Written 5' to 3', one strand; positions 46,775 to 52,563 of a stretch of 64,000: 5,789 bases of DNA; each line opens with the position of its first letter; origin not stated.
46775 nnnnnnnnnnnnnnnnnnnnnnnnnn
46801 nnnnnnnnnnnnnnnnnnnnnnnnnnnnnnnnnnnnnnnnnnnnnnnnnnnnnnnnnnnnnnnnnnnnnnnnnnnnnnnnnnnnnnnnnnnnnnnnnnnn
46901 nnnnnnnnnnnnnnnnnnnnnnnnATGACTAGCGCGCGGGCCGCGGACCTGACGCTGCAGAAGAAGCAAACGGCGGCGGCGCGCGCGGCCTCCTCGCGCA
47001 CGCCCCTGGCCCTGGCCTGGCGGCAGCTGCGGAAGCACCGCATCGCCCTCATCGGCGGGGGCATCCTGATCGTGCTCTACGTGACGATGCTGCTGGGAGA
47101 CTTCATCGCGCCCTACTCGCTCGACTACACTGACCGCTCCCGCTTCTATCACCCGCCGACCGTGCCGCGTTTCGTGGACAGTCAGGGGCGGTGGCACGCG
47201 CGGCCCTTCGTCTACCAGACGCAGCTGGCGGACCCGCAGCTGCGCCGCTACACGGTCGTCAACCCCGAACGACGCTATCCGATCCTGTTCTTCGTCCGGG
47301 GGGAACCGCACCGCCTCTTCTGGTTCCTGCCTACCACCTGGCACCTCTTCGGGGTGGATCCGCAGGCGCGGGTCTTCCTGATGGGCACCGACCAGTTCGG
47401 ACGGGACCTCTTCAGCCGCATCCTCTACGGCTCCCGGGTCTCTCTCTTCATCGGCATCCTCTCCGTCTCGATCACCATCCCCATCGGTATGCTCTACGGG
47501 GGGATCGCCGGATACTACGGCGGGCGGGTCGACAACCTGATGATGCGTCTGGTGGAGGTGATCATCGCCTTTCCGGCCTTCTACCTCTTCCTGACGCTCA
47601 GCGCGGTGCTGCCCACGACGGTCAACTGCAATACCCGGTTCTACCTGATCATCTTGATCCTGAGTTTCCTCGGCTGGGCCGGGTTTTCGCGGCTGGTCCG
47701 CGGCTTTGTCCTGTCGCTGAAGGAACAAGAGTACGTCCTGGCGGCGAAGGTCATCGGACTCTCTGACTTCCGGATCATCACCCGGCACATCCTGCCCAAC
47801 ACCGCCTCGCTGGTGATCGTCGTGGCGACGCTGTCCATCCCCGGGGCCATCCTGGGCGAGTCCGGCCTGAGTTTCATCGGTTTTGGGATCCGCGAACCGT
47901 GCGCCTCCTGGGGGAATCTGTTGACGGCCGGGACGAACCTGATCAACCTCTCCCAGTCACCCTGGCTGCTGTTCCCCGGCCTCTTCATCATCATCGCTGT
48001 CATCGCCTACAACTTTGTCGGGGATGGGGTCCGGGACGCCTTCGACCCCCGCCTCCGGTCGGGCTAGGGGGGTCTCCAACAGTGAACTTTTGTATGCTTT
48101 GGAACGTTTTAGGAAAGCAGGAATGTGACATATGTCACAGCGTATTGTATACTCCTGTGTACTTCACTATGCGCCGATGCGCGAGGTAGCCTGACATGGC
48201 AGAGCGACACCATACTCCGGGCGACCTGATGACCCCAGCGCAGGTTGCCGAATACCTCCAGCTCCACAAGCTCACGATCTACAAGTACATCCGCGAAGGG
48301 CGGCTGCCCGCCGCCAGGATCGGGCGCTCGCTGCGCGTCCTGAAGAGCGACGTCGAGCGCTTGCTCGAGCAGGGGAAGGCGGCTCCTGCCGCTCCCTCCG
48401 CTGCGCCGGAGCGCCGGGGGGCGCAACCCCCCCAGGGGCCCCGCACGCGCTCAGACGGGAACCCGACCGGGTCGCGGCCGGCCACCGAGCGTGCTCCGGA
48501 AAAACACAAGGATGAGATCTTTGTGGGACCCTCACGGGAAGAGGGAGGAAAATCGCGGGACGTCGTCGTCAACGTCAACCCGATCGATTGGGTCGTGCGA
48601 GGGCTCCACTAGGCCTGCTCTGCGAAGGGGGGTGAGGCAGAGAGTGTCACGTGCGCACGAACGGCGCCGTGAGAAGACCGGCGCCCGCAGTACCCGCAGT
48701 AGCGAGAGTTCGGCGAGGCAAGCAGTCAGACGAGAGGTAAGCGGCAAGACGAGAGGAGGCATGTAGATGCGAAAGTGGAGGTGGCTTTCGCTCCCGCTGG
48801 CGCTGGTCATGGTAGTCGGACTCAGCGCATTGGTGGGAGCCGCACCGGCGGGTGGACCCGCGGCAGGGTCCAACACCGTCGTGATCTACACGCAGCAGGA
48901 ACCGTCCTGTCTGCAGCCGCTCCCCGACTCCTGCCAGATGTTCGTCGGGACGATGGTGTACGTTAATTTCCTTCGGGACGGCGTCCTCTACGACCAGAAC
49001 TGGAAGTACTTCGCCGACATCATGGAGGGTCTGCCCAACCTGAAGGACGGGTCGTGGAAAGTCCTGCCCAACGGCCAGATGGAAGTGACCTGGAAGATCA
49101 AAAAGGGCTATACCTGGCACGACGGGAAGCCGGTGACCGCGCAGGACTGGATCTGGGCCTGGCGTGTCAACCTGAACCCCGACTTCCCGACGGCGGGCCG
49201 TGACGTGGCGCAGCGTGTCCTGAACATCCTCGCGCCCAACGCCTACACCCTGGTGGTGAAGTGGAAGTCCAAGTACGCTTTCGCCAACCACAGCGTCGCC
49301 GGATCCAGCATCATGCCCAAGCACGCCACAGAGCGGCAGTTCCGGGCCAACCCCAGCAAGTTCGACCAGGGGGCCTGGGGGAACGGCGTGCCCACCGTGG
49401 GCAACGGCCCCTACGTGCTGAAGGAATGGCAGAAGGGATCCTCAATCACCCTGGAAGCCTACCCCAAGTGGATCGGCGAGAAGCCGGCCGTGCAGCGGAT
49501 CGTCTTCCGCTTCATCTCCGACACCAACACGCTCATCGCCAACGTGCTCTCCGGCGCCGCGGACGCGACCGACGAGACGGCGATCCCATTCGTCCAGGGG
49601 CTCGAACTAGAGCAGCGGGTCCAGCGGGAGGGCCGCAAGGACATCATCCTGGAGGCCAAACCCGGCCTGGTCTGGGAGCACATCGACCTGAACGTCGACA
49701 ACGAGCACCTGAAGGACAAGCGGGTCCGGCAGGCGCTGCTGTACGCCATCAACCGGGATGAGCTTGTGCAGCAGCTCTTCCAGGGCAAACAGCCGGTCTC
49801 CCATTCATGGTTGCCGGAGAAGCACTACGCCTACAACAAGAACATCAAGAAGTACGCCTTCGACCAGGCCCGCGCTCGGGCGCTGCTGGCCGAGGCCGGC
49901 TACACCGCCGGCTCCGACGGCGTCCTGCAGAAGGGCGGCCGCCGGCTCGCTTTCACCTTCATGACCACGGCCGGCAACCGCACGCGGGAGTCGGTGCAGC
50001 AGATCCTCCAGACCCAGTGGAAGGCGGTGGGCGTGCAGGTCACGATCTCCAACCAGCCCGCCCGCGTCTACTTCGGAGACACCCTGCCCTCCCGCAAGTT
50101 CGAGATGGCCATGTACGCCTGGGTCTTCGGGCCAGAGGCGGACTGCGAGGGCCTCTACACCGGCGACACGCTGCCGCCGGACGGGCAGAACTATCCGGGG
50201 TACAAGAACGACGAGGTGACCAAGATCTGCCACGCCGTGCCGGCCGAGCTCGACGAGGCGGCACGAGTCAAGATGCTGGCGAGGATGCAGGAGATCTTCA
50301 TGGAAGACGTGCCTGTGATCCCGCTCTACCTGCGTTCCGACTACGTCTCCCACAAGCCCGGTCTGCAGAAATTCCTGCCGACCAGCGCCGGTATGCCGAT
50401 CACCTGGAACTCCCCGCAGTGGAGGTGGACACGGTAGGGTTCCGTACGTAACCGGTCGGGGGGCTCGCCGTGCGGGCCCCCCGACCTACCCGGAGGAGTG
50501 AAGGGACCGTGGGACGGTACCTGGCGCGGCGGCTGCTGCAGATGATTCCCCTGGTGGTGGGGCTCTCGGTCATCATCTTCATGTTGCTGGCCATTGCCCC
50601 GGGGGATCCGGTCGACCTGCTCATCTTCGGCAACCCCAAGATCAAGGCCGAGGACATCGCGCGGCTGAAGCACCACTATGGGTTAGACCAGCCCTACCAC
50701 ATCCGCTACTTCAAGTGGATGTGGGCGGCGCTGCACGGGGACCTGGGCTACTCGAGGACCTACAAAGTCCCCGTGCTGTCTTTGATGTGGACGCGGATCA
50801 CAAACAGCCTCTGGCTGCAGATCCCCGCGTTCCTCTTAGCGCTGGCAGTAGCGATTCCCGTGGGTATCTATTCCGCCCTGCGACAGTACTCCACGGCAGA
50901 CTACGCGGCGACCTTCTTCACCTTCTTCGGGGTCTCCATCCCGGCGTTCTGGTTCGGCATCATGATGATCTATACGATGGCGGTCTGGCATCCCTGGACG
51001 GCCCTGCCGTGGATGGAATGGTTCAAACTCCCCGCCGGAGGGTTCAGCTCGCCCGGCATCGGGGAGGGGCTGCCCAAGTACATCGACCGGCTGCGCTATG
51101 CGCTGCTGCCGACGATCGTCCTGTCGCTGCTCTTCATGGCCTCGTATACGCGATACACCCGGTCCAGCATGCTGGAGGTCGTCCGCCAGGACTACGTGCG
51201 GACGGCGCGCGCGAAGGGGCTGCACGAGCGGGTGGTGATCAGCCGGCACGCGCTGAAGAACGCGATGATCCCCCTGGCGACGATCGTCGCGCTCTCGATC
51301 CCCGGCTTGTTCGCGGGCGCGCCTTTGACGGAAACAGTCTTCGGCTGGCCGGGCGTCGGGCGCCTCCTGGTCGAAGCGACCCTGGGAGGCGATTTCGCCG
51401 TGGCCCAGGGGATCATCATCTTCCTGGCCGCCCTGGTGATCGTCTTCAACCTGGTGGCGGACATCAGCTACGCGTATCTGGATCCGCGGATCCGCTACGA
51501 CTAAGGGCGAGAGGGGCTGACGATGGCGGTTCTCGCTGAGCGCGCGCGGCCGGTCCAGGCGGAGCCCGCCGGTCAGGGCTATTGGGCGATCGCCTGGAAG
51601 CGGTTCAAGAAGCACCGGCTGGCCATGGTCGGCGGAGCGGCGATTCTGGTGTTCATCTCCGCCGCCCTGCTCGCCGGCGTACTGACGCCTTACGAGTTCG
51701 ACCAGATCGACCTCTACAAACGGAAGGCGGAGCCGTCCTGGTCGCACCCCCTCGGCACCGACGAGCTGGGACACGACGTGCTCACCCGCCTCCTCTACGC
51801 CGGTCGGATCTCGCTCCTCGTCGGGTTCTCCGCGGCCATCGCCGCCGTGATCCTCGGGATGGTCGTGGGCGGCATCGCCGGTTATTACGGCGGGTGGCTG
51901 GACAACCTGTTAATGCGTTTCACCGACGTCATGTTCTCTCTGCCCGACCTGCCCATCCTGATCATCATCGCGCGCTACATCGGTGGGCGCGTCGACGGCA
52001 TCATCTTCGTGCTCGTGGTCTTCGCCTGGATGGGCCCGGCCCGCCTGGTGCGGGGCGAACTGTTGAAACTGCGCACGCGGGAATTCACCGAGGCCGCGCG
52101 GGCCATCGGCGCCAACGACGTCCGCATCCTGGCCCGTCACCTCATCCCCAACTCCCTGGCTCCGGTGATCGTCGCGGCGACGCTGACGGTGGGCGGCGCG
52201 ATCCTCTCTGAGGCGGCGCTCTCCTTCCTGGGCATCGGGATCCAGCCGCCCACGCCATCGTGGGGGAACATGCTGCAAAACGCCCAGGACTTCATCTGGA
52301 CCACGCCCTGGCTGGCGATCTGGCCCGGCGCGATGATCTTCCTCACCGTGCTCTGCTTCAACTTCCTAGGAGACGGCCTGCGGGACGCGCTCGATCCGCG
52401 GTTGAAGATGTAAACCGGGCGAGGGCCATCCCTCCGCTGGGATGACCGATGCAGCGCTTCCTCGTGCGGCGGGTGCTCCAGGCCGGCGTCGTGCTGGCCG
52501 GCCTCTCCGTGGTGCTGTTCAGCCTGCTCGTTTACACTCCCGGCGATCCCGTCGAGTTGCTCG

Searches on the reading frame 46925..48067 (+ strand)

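Call 47: search_protein_families(library=pfam, proteins=[window:46925-48067:+], max_evalue=0.01)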
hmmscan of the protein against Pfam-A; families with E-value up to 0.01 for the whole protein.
window:46925-48067:+ (380 aa): 2 families
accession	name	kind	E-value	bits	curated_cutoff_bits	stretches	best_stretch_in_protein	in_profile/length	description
PF00528.27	BPD_transp_1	-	9.5e-30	104.1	26.4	1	188-378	1-183/184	Binding-protein-dependent transport system inner membrane component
PF12911.12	OppC_N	-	1.1e-13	51.2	23.9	1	26-78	1-53/53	N-terminal TM domain of oligopeptide transport permease C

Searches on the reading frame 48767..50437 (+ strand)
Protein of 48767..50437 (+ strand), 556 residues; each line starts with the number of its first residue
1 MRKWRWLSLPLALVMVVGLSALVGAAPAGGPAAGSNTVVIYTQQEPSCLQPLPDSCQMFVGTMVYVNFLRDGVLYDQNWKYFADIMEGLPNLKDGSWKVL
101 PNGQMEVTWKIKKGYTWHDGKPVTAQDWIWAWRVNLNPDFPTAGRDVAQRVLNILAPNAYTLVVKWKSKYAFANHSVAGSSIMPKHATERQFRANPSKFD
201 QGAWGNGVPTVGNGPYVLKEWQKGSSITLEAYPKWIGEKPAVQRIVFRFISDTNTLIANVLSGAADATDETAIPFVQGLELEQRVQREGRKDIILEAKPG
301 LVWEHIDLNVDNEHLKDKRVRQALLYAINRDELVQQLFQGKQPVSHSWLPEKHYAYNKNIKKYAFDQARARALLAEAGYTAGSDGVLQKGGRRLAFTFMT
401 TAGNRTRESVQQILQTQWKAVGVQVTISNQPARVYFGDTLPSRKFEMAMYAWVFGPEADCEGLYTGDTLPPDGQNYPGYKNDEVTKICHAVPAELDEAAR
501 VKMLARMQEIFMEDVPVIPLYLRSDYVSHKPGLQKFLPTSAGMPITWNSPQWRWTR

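Call 47: search_protein_families(library=pfam, proteins=[window:48767-50437:+], max_evalue=0.01)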
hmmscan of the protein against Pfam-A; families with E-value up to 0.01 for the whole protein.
window:48767-50437:+ (556 aa): 1 family
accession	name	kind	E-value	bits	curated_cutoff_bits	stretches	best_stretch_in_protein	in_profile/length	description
PF00496.27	SBP_bac_5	-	6.3e-77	259.6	32.4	1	97-464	10-358/368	Bacterial extracellular solute-binding proteins, family 5 Middle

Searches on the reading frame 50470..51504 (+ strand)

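Call 47: search_protein_families(library=pfam, proteins=[window:50470-51504:+], max_evalue=0.01)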
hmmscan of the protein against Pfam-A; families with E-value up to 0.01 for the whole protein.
window:50470-51504:+ (344 aa): 2 families
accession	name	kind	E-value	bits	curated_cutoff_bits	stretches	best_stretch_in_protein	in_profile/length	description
PF00528.27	BPD_transp_1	-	3.4e-43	148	26.4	1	128-342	1-183/184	Binding-protein-dependent transport system inner membrane component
PF19300.4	BPD_transp_1_N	-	5.7e-08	33.4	23.8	1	16-91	3-76/114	Binding-prot-dependent transport system membrane comp, N-term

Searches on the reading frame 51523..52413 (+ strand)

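Call 89: search_protein_families(library=pfam, proteins=[window:51523-52413:+], max_evalue=0.001)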
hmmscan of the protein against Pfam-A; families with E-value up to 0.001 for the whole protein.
window:51523-52413:+ (296 aa): 2 families
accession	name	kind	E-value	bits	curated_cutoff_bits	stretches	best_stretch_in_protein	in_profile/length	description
PF00528.27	BPD_transp_1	-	5.6e-33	114.7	26.4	1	112-295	1-183/184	Binding-protein-dependent transport system inner membrane component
PF12911.12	OppC_N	-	1.8e-14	53.7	23.9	1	20-69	2-51/53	N-terminal TM domain of oligopeptide transport permease C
